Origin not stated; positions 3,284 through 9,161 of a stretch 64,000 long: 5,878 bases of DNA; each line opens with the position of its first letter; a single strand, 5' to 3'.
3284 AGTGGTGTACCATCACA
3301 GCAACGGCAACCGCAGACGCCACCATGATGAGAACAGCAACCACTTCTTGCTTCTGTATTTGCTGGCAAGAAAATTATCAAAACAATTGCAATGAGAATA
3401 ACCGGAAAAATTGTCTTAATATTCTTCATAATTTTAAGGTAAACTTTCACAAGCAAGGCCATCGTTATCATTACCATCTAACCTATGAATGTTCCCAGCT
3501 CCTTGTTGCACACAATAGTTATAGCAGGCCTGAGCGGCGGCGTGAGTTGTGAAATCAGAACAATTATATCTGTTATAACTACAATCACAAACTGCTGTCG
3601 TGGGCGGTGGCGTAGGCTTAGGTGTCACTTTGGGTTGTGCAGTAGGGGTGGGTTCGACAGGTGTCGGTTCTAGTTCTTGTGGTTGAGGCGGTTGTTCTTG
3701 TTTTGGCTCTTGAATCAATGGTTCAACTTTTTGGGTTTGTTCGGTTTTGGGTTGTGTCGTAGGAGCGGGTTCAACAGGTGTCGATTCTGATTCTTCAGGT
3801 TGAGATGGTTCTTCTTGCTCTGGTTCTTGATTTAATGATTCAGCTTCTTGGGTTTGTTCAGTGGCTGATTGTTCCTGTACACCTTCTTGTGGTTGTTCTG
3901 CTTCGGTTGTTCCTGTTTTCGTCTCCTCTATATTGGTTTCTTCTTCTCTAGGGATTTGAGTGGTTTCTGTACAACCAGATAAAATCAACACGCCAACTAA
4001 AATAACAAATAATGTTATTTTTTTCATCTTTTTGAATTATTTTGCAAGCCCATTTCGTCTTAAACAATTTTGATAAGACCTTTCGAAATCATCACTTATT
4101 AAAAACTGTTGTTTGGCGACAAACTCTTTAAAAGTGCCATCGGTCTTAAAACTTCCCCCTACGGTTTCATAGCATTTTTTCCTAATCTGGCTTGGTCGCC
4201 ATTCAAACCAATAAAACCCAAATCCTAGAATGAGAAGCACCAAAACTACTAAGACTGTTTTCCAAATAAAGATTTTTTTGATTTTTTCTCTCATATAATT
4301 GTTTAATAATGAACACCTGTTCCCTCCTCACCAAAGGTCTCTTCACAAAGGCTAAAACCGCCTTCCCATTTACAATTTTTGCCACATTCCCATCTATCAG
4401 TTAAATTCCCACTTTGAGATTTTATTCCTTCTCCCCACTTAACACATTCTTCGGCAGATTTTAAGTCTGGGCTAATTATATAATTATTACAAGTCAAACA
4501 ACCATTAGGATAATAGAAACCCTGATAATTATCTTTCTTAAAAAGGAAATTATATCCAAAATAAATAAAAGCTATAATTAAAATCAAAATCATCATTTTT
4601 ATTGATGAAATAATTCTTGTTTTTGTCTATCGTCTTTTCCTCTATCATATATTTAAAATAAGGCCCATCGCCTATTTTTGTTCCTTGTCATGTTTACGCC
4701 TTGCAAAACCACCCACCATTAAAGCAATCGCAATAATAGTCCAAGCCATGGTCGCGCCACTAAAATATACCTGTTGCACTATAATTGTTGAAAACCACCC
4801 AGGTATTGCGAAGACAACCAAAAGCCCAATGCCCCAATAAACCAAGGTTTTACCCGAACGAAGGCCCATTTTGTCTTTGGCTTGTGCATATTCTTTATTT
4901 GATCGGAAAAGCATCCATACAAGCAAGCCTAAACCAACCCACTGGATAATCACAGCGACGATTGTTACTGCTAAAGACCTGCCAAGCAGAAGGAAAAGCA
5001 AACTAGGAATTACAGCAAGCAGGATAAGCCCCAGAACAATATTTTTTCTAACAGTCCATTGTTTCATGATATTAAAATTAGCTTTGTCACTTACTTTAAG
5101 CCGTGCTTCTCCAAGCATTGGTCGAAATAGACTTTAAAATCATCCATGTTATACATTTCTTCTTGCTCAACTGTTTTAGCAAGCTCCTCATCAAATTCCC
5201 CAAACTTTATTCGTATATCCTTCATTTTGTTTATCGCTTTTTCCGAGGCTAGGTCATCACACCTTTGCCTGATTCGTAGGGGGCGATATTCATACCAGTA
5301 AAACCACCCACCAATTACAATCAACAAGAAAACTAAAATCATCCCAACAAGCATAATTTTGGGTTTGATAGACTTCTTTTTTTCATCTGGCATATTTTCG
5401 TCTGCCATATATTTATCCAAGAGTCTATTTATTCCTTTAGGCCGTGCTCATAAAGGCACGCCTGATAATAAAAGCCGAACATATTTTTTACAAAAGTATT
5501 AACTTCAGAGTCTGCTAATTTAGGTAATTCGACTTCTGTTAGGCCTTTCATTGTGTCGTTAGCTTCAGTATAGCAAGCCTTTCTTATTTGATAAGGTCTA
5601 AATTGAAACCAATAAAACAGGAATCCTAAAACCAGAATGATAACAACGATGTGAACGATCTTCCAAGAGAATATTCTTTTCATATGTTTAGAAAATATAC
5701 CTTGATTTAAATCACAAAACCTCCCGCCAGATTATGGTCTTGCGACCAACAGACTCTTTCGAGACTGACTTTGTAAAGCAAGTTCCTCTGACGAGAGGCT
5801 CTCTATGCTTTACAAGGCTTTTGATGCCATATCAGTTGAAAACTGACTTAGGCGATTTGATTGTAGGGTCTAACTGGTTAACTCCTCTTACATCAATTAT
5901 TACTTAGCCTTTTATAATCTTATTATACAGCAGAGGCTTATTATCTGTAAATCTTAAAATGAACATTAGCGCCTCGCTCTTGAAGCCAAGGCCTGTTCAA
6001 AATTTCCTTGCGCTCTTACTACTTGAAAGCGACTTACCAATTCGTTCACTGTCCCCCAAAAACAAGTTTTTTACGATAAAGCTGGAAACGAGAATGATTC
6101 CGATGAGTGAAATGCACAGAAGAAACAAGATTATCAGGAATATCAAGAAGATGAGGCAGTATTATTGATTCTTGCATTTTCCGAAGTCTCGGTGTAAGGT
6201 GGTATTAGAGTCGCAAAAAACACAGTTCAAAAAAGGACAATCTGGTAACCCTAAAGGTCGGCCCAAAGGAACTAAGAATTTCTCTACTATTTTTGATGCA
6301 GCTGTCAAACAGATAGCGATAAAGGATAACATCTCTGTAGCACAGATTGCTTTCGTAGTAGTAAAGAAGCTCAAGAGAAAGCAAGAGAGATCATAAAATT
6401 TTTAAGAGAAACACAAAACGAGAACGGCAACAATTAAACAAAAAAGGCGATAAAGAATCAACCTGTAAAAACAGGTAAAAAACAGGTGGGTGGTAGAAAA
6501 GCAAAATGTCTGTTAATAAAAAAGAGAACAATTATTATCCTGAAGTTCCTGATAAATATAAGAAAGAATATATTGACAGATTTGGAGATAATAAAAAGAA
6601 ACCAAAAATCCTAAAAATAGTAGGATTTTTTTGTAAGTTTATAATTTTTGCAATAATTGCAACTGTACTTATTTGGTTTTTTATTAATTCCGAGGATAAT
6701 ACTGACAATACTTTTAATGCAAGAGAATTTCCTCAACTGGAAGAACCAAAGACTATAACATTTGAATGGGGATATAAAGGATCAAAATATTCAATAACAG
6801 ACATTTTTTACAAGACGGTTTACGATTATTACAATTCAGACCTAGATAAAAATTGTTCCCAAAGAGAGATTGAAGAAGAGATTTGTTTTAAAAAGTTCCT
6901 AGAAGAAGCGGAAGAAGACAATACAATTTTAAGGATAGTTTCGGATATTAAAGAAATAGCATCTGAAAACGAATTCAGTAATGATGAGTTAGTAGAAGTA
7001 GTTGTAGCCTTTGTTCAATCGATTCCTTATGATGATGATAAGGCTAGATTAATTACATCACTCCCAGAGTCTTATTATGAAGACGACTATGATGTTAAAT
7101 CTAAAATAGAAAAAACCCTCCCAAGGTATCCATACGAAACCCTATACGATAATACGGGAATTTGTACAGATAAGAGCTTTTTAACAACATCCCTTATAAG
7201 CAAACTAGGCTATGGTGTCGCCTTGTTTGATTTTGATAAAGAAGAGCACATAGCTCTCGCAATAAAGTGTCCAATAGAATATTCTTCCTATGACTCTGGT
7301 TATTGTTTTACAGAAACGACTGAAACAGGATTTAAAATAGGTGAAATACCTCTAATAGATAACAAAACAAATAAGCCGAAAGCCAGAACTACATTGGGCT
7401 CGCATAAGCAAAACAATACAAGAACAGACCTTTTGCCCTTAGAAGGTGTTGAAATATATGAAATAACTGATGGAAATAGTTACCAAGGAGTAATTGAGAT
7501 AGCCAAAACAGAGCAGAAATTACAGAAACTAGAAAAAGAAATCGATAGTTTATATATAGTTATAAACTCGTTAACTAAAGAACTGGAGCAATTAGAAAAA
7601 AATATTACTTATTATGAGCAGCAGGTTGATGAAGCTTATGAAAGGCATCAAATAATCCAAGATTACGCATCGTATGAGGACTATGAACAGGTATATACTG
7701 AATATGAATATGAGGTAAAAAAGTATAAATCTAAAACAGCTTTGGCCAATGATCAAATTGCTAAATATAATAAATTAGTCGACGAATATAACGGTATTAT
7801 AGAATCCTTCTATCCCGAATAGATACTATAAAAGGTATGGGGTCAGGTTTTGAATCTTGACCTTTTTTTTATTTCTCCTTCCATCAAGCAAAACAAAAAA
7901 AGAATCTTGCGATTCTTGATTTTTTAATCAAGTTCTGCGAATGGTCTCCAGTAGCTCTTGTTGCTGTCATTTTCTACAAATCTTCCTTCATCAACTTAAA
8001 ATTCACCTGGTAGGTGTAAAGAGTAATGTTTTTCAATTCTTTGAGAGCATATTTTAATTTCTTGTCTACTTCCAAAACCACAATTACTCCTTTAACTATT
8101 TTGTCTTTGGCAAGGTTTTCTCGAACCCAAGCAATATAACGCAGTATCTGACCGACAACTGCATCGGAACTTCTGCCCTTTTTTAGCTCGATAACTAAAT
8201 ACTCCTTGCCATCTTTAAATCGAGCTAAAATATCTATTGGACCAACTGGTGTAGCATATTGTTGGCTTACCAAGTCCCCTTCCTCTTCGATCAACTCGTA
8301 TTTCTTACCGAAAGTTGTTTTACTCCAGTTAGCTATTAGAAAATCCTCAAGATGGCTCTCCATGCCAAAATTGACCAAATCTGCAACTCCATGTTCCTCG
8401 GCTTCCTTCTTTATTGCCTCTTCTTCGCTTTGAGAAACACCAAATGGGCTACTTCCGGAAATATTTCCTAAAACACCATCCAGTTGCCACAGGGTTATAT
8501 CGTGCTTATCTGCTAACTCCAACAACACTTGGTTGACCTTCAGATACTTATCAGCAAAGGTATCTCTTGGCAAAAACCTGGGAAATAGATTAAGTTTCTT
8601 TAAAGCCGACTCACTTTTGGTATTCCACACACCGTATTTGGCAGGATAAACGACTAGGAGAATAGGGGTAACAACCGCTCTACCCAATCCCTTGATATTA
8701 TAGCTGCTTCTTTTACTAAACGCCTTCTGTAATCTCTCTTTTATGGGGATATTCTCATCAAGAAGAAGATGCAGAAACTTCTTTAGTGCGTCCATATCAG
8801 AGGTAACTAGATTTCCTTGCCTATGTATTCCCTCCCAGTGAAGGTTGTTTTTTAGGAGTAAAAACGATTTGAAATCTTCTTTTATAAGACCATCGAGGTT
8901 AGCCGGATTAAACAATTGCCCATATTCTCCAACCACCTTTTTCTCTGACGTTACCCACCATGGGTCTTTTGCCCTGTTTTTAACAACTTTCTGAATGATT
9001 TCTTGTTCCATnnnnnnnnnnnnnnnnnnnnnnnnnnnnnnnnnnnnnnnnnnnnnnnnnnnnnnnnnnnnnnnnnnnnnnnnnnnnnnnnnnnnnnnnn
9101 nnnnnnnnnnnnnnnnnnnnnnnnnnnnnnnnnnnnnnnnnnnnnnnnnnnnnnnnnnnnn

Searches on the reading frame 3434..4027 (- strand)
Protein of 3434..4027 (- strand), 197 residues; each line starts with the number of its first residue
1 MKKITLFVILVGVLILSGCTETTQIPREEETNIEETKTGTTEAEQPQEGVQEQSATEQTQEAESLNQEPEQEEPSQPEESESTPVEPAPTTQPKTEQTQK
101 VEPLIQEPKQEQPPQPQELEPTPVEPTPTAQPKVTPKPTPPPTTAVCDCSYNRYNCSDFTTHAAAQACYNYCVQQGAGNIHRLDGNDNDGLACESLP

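Call 72: find_encoding_contigs(protein=window:3434-4027:-, flank=8000, max_places=10)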
Protein window:3434-4027:- (197 aa): 1 contig read that carries it; 1 place shown.
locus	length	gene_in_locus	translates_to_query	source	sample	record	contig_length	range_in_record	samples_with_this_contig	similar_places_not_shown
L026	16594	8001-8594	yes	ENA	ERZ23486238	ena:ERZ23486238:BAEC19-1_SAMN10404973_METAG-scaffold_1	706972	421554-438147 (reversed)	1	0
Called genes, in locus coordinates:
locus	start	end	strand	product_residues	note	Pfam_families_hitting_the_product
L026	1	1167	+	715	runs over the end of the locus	PF02384:N6_Mtase, PF07669:Eco57I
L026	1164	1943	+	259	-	PF01420:Methylase_S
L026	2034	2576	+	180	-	-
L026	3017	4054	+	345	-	PF01939:NucS_C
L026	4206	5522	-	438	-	PF04473:DUF553 (weak)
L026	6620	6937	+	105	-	-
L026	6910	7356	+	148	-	-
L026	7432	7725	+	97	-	-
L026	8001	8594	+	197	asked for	-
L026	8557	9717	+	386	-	PF13946:DUF4214 (weak)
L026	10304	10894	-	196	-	PF06785:UPF0242 (weak), PF12869:tRNA_anti-like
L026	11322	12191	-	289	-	PF04326:SLFN_AlbA_2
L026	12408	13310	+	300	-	PF00932:LTD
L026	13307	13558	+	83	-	PF15919:HicB_lk_antitox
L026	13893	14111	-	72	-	-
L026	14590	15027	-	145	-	-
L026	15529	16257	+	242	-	PF20772:TACO1_YebC_N, PF01709:Transcrip_reg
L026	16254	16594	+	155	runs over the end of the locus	PF02075:RuvC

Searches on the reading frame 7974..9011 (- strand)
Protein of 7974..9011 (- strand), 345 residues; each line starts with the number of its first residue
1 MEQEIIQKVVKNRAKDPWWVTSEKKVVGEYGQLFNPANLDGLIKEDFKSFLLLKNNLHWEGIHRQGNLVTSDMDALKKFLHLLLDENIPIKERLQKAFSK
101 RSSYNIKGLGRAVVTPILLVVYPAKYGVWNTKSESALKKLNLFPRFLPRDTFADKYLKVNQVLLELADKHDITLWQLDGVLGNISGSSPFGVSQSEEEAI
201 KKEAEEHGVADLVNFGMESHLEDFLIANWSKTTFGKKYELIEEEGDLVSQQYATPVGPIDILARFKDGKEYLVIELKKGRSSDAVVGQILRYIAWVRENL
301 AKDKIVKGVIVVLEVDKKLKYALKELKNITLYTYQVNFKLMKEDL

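Call 7: search_protein_families(library=pfam, proteins=[window:7974-9011:-], max_evalue=0.01)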
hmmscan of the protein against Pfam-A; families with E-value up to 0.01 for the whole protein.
window:7974-9011:- (345 aa): 2 families
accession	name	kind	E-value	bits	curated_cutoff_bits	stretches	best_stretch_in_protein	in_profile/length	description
PF01939.22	NucS_C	-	7.2e-12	45.8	24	1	236-325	11-98/124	Endonuclease NucS C-terminal domain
PF06250.17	YhcG_C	-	1.5e-05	25.3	32.5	1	218-338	21-144/157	YhcG PDDEXK nuclease domain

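Call 8: search_protein_families(library=ncbifam, proteins=[window:7974-9011:-], max_evalue=0.01)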
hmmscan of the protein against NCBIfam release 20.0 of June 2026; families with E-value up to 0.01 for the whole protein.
window:7974-9011:- (345 aa): 3 families
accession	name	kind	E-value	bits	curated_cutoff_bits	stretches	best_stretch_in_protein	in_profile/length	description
NF003270.0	PRK04247.1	equivalog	3.2e-12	46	216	1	236-325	139-226/250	endonuclease NucS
NF002876.0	PRK03298.1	equivalog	3.6e-09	36.3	252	1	203-315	89-190/224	endonuclease NucS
TIGR00372.1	cas4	equivalog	3.6e-06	26.9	65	1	238-335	51-149/180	CRISPR-associated protein Cas4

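Call 30: find_encoding_contigs(protein=window:7974-9011:-, flank=10000, max_places=10)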
Protein window:7974-9011:- (345 aa): 2 contigs read that carry it; 2 places shown.
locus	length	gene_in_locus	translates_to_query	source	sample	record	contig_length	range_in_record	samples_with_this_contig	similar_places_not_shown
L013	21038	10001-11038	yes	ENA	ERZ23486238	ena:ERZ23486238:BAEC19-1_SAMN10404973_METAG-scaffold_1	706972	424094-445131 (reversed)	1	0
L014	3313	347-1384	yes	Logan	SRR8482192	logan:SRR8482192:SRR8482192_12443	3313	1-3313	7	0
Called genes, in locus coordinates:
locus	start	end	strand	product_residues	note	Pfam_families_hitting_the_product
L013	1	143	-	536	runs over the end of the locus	PF00239:Resolvase, PF07508:Recombinase, PF13408:Zn_ribbon_recom (weak)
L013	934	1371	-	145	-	-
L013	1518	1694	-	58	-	-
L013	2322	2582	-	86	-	PF04026:SpoVG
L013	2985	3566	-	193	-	-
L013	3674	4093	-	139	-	-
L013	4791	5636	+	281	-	-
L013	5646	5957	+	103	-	-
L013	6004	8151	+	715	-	PF02384:N6_Mtase, PF07669:Eco57I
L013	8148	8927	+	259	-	PF01420:Methylase_S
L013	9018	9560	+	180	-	-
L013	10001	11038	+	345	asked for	PF01939:NucS_C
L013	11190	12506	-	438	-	PF04473:DUF553 (weak)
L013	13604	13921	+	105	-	-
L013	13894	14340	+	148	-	-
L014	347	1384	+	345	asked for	PF01939:NucS_C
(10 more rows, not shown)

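Call 45: search_protein_families(library=padloc, proteins=[window:7974-9011:-], max_evalue=0.001)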
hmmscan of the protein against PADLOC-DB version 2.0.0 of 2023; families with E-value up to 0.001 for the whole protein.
window:7974-9011:- (345 aa): 9 families
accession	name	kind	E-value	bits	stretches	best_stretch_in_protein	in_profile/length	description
PDLC04824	PDC-S02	-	3.8e-55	185.3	1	199-342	163-307/308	-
PDLC04799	PDC-S02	-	6.1e-48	161.5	1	206-342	170-307/308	-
PDLC04916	PDC-S11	-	1.3e-08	32.3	1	236-310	34-107/358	-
PDLC00943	Cas4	-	9.5e-07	26.9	1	238-335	51-149/180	CRISPR-associated protein Cas4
PDLC04813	PDC-S02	-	7.9e-05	20.6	1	218-340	25-150/175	-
PDLC04831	PDC-S02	-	0.00011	19.8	1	259-342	234-321/346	-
PDLC04810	PDC-S02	-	0.00011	19.6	1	259-339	247-331/355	-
PDLC04915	PDC-S11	-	0.00013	19.4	1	259-307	62-108/379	-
PDLC04803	PDC-S02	-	0.0003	18.5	1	269-339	171-245/269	-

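Call 51: find_related_loci(query=window:7974-9011:-, collection=genome_contigs, flank=6000)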
Query window:7974-9011:- (345 aa) in genome_contigs; peptide patterns used: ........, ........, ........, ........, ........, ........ (x = any residue, [..] = any of these).
221 stretches matched a pattern; 4 encode a relative of the query (tblastn E <= 1e-3); 4 distinct loci.
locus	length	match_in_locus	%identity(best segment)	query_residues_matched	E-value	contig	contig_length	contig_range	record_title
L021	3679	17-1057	74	1-345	0e+0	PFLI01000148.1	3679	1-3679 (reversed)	MAG: Candidatus Roizmanbacteria bacterium CG_4_10_14_0_8_um_filter_33_9 CG_4_10_14_0.8_um_filter_scaffold_20787_c, whole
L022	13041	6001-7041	62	1-345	1e-139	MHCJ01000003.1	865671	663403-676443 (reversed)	MAG: Candidatus Chisholmbacteria bacterium RIFCSPHIGHO2_01_FULL_52_32 rifcsphigho2_01_scaffold_32, whole genome shotgun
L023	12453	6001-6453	48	192-340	2e-41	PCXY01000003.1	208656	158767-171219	MAG: Candidatus Woesearchaeota archaeon CG10_big_fil_rev_8_21_14_0_10_45_16 CG10_8_21_14_0.10_scaffold_14_c, whole genom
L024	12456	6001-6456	41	22-180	4e-32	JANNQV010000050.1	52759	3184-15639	MAG: Armatimonadota bacterium isolate SOY_31_metabat_409 SOY_31_k141_98140, whole genome shotgun sequence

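Call 63: find_homologous_proteins(query=window:7974-9011:-, max_evalue=1e-30)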
Query window:7974-9011:- (345 aa): 2518 proteins with E <= 1e-30 among 6023 candidates; the best 120 are listed.
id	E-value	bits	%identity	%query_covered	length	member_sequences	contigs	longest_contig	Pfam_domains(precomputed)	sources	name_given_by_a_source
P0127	6.3e-224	760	100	100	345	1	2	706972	PF01939.22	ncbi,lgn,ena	-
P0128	1.8e-183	627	81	100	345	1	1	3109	PF01939.22,PF06250.18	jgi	-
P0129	8.0e-175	599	77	100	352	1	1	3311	PF01939.22,PF06250.18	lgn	-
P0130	3.0e-172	591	75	100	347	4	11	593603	PF01939.22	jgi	-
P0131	1.1e-170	585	74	100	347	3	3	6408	PF01939.22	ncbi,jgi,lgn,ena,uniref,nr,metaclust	ncbi:hypothetical protein COY87_04440 [Candidatus Roizmanbacteria bacterium CG_4_10_14_0_8_um_filter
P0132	2.4e-170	584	73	100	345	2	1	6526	PF01939.22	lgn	-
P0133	7.7e-170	583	72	99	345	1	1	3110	PF01939.22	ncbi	ncbi:MAG: endonuclease NucS domain-containing protein [bacterium]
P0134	7.3e-166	570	73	100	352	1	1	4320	PF01939.22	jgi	jgi:hypothetical protein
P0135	1.7e-164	565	72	100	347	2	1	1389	PF01939.22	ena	-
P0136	2.9e-164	564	73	100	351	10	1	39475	PF01939.22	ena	-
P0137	9.3e-164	563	71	100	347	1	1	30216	PF01939.22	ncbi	ncbi:MAG: endonuclease NucS domain-containing protein [Patescibacteria group bacterium]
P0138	4.6e-162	557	71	100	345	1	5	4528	PF01939.22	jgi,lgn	-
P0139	1.1e-161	556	70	100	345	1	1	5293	PF01939.22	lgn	-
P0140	2.7e-161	555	71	100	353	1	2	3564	PF01939.22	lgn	-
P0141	5.2e-161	554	70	100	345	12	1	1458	PF01939.22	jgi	-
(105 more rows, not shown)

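Call 64: find_encoding_contigs(protein=P0128, flank=6000, max_places=3)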
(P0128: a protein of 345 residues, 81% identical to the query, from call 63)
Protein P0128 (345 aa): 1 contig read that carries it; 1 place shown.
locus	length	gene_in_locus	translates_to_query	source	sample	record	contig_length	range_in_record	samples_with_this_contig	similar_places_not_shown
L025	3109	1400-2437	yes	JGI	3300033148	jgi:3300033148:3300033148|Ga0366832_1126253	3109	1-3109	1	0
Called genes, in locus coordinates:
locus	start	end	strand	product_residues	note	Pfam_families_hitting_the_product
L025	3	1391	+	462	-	?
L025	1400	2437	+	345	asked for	PF06250:YhcG_C (weak), PF01939:NucS_C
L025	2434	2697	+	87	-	-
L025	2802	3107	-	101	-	?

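Call 66: search_protein_families(library=pfam, proteins=[L025:3-1391:+, L025:2434-2697:+], max_evalue=0.001)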
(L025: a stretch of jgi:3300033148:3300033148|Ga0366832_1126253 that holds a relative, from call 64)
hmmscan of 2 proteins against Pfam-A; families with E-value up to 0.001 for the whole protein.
L025:3-1391:+ (462 aa): 1 family
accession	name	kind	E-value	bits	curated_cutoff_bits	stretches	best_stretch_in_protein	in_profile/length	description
PF13304.12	AAA_21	-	2.5e-06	28.2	27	1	137-290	139-302/304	AAA domain, putative AbiEii toxin, Type IV TA system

L025:2434-2697:+ (87 aa): 0 families
